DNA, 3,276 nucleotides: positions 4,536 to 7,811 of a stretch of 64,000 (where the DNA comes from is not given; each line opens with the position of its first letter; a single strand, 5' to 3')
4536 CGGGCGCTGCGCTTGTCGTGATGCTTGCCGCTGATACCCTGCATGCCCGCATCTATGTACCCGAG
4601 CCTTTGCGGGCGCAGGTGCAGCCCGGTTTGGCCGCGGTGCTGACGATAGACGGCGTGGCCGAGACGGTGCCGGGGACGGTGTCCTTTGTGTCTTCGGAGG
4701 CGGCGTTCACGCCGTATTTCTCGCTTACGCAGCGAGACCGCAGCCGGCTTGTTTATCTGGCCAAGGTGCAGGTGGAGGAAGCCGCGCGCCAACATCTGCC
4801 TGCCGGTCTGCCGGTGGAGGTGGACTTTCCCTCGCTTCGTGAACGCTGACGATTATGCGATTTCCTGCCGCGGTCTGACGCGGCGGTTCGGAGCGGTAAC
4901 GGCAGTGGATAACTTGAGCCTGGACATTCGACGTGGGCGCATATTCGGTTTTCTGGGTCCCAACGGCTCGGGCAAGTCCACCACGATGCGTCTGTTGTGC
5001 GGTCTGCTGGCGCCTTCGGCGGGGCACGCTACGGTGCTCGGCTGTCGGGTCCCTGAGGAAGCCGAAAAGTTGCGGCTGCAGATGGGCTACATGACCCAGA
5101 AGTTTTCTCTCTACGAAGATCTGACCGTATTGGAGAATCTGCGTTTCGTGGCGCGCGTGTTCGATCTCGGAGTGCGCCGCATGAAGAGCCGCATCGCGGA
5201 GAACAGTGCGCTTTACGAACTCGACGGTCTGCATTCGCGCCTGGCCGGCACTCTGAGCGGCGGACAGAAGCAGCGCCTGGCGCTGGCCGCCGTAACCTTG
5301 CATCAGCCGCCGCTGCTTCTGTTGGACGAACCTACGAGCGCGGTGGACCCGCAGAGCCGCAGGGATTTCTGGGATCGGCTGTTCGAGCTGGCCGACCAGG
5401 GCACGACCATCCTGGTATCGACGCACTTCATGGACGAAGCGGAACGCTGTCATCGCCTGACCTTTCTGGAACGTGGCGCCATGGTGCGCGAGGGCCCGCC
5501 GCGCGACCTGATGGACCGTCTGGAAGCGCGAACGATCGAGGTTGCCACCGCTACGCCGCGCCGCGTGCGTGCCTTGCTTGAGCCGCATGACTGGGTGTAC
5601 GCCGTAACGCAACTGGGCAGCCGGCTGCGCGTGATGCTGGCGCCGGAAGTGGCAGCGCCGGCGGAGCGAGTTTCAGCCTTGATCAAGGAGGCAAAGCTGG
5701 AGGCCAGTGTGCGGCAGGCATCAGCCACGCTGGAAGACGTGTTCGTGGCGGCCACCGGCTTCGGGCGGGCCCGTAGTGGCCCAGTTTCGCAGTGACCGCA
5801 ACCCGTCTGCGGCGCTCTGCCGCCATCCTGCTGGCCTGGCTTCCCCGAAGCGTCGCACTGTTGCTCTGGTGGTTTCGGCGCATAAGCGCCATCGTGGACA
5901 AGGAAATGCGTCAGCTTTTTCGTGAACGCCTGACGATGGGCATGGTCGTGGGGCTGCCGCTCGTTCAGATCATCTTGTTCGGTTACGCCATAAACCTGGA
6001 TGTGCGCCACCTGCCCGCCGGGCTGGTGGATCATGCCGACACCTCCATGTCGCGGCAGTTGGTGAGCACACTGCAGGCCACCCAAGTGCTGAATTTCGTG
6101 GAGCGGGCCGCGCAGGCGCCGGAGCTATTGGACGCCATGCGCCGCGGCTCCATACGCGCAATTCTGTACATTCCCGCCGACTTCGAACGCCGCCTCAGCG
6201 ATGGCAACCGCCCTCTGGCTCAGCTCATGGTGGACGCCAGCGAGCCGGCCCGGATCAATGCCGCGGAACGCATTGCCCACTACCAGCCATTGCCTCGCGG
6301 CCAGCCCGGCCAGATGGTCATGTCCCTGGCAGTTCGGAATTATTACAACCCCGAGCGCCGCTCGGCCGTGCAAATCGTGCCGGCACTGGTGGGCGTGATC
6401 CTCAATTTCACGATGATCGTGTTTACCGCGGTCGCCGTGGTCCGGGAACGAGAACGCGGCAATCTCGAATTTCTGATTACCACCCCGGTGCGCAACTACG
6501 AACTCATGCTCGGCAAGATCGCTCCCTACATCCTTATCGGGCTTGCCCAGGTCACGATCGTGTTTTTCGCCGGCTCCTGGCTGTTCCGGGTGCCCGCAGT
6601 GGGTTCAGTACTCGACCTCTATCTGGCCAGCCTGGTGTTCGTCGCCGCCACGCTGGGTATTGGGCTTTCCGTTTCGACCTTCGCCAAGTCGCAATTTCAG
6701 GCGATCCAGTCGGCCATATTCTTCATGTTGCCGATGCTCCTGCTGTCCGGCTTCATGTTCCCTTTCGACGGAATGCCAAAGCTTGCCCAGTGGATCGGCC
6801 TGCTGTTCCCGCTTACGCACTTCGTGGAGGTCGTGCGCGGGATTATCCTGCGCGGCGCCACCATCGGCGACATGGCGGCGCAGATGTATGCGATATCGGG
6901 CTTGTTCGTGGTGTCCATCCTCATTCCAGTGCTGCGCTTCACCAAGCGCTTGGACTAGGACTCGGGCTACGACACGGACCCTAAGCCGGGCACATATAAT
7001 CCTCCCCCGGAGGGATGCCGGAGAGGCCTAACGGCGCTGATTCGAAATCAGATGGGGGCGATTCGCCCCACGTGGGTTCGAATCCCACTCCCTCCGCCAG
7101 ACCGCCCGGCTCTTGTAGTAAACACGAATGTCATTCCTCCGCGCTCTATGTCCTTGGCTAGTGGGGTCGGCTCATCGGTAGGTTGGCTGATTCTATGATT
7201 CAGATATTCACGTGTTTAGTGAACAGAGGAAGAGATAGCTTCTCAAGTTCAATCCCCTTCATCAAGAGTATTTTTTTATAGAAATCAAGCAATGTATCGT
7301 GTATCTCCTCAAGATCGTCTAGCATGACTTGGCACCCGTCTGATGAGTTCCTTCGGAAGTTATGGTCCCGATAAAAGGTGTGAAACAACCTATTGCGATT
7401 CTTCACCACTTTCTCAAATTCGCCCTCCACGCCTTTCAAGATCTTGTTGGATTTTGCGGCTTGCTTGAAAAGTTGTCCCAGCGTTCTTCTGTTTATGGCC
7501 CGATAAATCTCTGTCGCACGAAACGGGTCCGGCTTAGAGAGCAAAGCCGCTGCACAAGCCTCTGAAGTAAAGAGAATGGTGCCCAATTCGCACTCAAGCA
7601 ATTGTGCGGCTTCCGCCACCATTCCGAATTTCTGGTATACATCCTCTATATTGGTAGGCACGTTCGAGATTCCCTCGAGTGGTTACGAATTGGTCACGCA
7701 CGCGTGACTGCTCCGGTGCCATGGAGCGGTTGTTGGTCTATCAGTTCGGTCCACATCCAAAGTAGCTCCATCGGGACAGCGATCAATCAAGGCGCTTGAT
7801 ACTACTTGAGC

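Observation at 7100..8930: Integrase-less low-GC islet at tRNA-Ser encoding a HEPN-motif protein and an unassignable 288-aa partner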

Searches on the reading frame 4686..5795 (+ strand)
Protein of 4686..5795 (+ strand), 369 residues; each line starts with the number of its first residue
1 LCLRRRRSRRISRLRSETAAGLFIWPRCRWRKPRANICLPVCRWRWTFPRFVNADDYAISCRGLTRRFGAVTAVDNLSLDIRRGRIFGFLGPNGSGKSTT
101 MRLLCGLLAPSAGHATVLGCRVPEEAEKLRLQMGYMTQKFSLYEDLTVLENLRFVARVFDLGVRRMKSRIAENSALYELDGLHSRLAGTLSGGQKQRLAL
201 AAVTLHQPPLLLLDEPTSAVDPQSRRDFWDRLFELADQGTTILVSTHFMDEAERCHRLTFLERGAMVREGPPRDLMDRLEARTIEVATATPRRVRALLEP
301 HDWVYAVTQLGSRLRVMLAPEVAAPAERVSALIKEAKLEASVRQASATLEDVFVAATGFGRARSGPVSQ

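Call 103: search_protein_families(library=pfam, proteins=[window:4686-5795:+], max_evalue=0.001)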
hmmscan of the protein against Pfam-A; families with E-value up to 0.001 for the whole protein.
window:4686-5795:+ (369 aa): 3 families
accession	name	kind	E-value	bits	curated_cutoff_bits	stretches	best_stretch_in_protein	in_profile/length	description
PF00005.33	ABC_tran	-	4.9e-32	111.8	25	1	75-218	2-137/137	ABC transporter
PF13304.12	AAA_21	-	3.5e-12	47.5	27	1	169-247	220-298/304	AAA domain, putative AbiEii toxin, Type IV TA system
PF02463.25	SMC_N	-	4.3e-07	30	40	1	189-262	136-215/220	RecF/RecN/SMC N terminal domain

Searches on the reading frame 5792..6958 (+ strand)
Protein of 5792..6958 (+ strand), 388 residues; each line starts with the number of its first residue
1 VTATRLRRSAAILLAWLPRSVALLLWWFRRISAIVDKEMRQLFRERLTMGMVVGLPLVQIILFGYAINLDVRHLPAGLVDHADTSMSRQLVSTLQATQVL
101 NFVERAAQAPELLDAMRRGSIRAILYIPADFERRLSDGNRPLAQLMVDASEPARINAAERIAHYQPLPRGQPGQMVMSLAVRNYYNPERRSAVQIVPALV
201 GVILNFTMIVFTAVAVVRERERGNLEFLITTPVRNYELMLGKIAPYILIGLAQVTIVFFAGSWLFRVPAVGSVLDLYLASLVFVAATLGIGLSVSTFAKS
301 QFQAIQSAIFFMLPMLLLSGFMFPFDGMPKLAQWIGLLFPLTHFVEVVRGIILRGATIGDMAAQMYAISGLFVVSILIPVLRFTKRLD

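Call 103: search_protein_families(library=pfam, proteins=[window:5792-6958:+], max_evalue=0.001)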
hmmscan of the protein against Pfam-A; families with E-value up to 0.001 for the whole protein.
window:5792-6958:+ (388 aa): 3 families
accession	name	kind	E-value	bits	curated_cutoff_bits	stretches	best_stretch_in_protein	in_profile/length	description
PF12698.13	ABC2_membrane_3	-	1.8e-47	162.6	31.6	1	51-378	6-344/347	ABC-2 family transporter protein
PF01061.29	ABC2_membrane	-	7.8e-31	107.7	26.9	1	188-352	44-210/211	ABC-2 type transporter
PF12679.13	ABC2_membrane_2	-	2.3e-17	63.6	27.2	1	33-386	2-281/283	ABC-2 family transporter protein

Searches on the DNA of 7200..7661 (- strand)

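Call 91: search_dna_similar(query=L104:4998-5417:+, collection=ecoli_genomes, mode=distant, max_rows=8)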
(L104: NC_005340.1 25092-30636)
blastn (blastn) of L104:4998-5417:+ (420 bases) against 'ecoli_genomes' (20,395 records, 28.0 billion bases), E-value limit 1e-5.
Records with a match: 31; places in all: 31; records where one place covers at least 80% of the query: 31.
Genomes with a match: 31 of 5426; with a place that covers at least 80% of the query: 31. Places per genome that has any: lowest 1, median 1, highest 1. On chromosomes: 31 places; on plasmids: 0.
Best place of each record, by identity: 60-80% 31.
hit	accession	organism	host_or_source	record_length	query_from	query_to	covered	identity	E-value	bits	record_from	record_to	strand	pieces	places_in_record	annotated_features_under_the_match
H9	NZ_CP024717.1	Escherichia coli strain LS4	Bos mutus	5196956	1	420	100%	79.0%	1e-96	361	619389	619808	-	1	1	hypothetical protein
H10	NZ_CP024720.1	Escherichia coli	Bos mutus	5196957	1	420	100%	79.0%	1e-96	361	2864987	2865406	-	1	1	hypothetical protein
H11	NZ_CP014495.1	Escherichia coli strain SaT040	Homo sapiens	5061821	1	420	100%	79.0%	1e-96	361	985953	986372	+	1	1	hypothetical protein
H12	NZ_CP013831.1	Escherichia coli strain CD306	cat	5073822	1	420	100%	79.0%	1e-96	361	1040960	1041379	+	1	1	hypothetical protein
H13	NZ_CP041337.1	Escherichia coli strain CCUG 73778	Homo sapiens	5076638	1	420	100%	79.0%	1e-96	361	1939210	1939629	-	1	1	hypothetical protein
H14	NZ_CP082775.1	Escherichia coli O25:H4 strain CU568-3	Homo sapiens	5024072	1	420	100%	79.0%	1e-96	361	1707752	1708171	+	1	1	hypothetical protein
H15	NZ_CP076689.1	Escherichia coli strain S21EC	Homo sapiens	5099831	1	420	100%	79.0%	1e-96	361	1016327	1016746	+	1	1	hypothetical protein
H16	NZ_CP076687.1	Escherichia coli strain S22EC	Homo sapiens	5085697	1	420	100%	79.0%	1e-96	361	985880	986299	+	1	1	hypothetical protein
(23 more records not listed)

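Call 92: get_annotated_region(hit=H11, flank=5000)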
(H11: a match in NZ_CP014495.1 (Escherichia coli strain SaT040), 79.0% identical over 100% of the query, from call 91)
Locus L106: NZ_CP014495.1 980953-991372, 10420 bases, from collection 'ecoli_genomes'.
description: Escherichia coli strain SaT040 chromosome, complete genome
organism: Escherichia coli strain SaT040 (NCBI taxid 562)
replicon: chromosome; assembly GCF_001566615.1
host: Homo sapiens; source: missing; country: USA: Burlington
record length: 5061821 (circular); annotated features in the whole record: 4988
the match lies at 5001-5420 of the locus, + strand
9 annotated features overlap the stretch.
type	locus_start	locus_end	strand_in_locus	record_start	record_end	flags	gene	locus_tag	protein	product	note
CDS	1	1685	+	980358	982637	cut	-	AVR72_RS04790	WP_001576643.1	replication endonuclease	-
CDS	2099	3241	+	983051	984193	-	-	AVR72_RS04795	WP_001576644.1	hypothetical protein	-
CDS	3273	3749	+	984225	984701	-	-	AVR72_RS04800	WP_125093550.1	hypothetical protein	-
CDS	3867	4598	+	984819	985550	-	-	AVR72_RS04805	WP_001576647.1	DUF2971 domain-containing protein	-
CDS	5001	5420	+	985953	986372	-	-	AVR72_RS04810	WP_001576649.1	hypothetical protein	-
CDS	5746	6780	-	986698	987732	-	-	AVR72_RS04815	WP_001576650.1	phage portal protein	-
CDS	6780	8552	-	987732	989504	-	-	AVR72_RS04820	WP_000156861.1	terminase ATPase subunit family protein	-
CDS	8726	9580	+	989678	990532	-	-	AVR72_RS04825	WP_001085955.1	GPO family capsid scaffolding protein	-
CDS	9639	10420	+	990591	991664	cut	-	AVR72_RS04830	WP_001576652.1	phage major capsid protein, P2 family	-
